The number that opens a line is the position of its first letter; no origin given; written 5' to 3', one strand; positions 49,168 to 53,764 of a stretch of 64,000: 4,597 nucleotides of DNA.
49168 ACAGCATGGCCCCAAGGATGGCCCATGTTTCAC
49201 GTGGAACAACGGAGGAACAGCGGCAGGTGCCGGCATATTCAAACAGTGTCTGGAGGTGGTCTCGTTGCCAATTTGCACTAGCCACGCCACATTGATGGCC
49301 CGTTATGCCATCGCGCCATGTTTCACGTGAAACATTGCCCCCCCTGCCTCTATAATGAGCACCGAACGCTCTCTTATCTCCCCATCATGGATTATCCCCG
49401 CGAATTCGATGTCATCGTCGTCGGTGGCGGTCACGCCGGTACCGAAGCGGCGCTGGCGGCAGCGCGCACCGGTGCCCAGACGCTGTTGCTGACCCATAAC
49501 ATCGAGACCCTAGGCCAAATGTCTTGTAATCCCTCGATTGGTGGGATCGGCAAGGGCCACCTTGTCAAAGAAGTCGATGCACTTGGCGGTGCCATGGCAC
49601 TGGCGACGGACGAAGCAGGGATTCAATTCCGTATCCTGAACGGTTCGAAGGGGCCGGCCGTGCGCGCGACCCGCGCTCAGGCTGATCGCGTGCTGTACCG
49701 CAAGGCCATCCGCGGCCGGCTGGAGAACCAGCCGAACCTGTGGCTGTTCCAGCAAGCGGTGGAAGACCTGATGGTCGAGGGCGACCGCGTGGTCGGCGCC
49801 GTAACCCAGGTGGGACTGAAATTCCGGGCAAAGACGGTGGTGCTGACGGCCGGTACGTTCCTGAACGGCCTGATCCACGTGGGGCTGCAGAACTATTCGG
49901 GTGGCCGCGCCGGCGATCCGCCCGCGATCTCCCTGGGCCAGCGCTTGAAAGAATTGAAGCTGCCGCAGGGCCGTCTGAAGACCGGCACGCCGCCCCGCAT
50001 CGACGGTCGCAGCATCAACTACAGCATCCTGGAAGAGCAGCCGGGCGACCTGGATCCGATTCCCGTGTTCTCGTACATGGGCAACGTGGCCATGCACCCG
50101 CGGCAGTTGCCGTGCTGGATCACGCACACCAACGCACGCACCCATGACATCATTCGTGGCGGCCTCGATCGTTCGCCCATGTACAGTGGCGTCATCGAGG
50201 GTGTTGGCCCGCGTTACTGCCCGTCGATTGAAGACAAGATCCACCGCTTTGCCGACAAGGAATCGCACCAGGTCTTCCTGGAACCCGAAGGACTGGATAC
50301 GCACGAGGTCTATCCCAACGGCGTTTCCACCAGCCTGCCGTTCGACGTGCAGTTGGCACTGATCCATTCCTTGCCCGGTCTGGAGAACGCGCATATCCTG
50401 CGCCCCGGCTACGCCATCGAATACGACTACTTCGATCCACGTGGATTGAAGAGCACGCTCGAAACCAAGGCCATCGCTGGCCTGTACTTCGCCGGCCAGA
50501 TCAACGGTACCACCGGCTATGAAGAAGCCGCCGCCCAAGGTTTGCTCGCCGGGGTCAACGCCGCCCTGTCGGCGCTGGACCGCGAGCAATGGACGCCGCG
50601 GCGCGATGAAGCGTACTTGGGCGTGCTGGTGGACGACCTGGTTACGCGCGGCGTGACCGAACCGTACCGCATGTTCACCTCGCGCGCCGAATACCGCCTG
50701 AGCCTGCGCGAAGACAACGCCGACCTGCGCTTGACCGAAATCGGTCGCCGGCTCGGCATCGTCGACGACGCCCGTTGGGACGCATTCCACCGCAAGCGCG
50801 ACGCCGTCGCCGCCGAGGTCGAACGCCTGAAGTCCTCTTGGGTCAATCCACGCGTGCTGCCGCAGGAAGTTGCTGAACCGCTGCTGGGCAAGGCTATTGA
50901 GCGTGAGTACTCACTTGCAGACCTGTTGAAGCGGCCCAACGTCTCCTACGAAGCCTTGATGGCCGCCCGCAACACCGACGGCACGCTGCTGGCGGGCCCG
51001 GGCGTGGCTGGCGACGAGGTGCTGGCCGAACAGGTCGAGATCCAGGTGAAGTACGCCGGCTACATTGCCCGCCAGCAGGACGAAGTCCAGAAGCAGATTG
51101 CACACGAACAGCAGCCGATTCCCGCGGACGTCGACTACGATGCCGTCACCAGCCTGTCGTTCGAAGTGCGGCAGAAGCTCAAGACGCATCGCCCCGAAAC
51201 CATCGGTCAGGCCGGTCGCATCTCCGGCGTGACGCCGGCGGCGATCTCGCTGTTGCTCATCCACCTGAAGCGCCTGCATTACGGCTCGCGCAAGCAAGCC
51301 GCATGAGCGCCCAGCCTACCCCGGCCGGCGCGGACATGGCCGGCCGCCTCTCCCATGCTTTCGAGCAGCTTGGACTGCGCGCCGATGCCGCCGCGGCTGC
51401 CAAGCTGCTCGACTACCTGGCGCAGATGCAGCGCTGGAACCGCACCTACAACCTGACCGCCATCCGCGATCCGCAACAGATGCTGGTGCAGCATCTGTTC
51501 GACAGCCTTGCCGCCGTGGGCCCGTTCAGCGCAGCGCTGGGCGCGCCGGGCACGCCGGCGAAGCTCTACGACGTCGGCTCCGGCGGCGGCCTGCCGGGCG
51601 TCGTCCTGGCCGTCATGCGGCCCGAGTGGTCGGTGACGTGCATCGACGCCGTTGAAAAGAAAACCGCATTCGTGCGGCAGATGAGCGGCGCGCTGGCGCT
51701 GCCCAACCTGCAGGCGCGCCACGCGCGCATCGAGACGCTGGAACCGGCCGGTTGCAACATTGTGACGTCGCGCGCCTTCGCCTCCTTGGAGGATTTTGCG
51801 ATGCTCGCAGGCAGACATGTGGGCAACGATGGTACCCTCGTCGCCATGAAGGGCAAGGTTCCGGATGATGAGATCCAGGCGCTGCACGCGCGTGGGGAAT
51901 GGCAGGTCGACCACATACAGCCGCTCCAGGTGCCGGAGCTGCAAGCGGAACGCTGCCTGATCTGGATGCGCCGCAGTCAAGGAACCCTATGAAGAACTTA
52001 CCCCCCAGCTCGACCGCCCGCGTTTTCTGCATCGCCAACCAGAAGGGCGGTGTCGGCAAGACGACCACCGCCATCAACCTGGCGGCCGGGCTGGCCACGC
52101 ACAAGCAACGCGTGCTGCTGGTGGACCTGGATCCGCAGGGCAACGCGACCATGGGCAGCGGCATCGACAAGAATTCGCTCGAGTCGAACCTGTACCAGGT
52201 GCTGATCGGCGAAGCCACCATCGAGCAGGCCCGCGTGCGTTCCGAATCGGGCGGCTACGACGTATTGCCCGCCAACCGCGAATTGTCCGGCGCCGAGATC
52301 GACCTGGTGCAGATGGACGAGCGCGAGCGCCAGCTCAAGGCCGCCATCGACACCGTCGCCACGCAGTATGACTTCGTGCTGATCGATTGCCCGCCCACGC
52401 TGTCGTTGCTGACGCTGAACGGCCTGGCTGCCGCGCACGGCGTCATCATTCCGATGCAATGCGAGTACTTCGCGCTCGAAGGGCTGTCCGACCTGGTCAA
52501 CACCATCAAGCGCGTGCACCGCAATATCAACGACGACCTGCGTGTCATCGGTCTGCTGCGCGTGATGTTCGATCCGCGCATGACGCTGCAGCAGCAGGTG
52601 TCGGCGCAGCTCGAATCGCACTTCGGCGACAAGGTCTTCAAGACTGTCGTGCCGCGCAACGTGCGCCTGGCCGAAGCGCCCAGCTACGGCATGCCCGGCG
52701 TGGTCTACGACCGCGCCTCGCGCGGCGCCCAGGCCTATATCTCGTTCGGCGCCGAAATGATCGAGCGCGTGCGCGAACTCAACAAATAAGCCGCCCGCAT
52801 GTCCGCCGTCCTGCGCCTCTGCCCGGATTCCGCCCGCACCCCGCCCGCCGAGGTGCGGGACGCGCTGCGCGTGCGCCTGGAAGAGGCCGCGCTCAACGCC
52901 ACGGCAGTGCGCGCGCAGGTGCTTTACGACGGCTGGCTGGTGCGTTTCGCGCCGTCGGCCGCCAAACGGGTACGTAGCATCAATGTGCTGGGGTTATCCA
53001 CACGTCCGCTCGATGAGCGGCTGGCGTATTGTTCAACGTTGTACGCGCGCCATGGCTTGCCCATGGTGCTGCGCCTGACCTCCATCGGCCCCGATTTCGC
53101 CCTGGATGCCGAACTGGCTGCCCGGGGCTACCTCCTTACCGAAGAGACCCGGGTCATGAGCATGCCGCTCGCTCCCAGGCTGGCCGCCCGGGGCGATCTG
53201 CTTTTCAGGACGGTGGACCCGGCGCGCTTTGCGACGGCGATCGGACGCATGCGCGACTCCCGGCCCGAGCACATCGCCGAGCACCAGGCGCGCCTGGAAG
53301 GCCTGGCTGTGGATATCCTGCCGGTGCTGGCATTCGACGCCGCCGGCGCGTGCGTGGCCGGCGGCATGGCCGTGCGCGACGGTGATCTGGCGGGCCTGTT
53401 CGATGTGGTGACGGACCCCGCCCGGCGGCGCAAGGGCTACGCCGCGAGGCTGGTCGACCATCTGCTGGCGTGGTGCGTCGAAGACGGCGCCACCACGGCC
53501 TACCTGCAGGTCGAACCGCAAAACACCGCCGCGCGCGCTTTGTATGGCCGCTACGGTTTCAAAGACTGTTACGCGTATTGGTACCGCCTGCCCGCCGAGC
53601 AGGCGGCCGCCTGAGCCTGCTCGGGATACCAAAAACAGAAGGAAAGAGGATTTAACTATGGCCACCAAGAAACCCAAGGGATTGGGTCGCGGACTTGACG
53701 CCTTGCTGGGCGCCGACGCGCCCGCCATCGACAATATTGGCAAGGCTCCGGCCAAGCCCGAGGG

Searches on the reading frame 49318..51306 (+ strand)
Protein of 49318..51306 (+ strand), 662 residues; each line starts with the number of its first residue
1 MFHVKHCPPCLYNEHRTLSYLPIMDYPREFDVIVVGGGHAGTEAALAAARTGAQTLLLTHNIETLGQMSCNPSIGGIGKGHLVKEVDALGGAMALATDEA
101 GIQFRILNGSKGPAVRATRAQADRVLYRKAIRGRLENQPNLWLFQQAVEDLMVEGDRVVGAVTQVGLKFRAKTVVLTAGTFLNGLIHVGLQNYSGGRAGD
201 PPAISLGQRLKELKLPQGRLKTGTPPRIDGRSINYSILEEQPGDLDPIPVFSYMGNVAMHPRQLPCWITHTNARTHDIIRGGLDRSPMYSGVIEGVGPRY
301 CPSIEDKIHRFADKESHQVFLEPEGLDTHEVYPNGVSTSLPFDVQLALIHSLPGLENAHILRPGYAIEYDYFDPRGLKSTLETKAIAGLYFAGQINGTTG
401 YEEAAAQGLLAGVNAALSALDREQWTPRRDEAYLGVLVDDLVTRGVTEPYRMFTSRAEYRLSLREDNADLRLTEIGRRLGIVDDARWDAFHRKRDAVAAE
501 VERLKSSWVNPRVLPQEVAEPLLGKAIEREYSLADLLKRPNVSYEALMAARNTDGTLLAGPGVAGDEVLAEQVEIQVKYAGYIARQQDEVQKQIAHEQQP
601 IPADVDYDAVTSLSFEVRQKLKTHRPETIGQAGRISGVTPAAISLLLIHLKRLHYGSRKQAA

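Call 72: search_protein_families(library=pfam, proteins=[window:49318-51306:+], max_evalue=0.00001)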
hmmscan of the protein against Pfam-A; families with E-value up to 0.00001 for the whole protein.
window:49318-51306:+ (662 aa): 5 families
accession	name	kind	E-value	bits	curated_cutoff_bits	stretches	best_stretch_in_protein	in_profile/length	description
PF01134.28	GIDA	-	7.7e-172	572.2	22.1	1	31-422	1-390/391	Glucose inhibited division protein A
PF13932.14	SAM_GIDA_C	-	9.3e-25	86.7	27.1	1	595-647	5-57/57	tRNA modifying enzyme MnmG/GidA C-terminal helical bundle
PF21680.2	GIDA_C_1st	-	1.8e-24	86.7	24.7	1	484-587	1-96/96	tRNA modifying enzyme MnmG/GidA C-terminal helical domain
PF12831.13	FAD_oxidored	-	7e-08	32.6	27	1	31-174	1-140/416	FAD dependent oxidoreductase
PF00890.30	FAD_binding_2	-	2.6e-06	27.4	20.4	0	31-61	1-31/414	FAD binding domain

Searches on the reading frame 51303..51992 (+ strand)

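Call 72: search_protein_families(library=pfam, proteins=[window:51303-51992:+], max_evalue=0.00001)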
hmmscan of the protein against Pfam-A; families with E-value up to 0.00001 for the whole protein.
window:51303-51992:+ (229 aa): 1 family
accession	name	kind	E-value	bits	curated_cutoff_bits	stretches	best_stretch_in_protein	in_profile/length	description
PF02527.21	GidB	-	9.3e-44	149.4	27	1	33-217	3-181/184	rRNA small subunit methyltransferase G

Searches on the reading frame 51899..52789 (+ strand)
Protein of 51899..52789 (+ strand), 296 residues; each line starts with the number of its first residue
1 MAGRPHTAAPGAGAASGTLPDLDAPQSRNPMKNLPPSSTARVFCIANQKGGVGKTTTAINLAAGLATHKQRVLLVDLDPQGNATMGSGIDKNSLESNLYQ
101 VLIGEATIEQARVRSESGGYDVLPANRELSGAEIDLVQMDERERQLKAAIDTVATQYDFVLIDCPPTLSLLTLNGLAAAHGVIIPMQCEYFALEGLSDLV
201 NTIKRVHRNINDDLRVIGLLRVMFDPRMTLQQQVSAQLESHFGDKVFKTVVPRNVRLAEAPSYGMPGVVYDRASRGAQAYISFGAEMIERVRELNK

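Call 72: search_protein_families(library=pfam, proteins=[window:51899-52789:+], max_evalue=0.00001)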
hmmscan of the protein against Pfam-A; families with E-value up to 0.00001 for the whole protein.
window:51899-52789:+ (296 aa): 7 families
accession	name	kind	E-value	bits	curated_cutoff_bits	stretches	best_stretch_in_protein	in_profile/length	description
PF13614.12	AAA_31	-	1.5e-65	220.9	27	1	41-215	2-176/177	AAA domain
PF01656.29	CbiA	-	7.3e-28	97.5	25.4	1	44-266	2-124/125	CobQ/CobB/MinD/ParA nucleotide binding domain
PF09140.17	MipZ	-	2.2e-12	47.3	20.7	1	42-194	2-137/262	ATPase MipZ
PF06564.18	CBP_BcsQ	-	3.2e-10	40.4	21.3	1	43-187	4-146/234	Cellulose biosynthesis protein BcsQ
PF10609.15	ParA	-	4e-09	36.7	27.1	1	41-82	4-45/246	NUBPL iron-transfer P-loop NTPase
PF02374.21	ArsA_ATPase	-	3.5e-08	33.5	24.3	1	48-173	8-141/305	Anion-transporting ATPase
PF00142.24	Fer4_NifH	-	1.4e-06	28.5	25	0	48-84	7-43/271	4Fe-4S iron sulfur cluster binding proteins, NifH/frxC family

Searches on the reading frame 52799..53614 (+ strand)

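Call 72: search_protein_families(library=pfam, proteins=[window:52799-53614:+], max_evalue=0.00001)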
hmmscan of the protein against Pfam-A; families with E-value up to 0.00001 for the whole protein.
window:52799-53614:+ (271 aa): 6 families
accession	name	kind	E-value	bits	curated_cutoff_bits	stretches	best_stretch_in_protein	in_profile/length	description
PF24553.2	Rv0428c_C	-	1.5e-16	61.2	27.2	1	26-260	6-221/224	Probable histone acetyltransferase Rv0428c C-terminal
PF00583.31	Acetyltransf_1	-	1.8e-14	54.4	20.7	1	183-254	42-116/116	Acetyltransferase (GNAT) family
PF13508.13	Acetyltransf_7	-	4.1e-09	37.1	27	1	184-255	13-83/84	Acetyltransferase (GNAT) domain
PF08445.16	FR47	-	3.1e-08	33.9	22.1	1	198-257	22-80/86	FR47-like protein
PF13673.13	Acetyltransf_10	-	1.6e-07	31.8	23.6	1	186-257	42-110/128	Acetyltransferase (GNAT) domain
PF13527.13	Acetyltransf_9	-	1.2e-06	29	25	1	197-255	72-125/127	Acetyltransferase (GNAT) domain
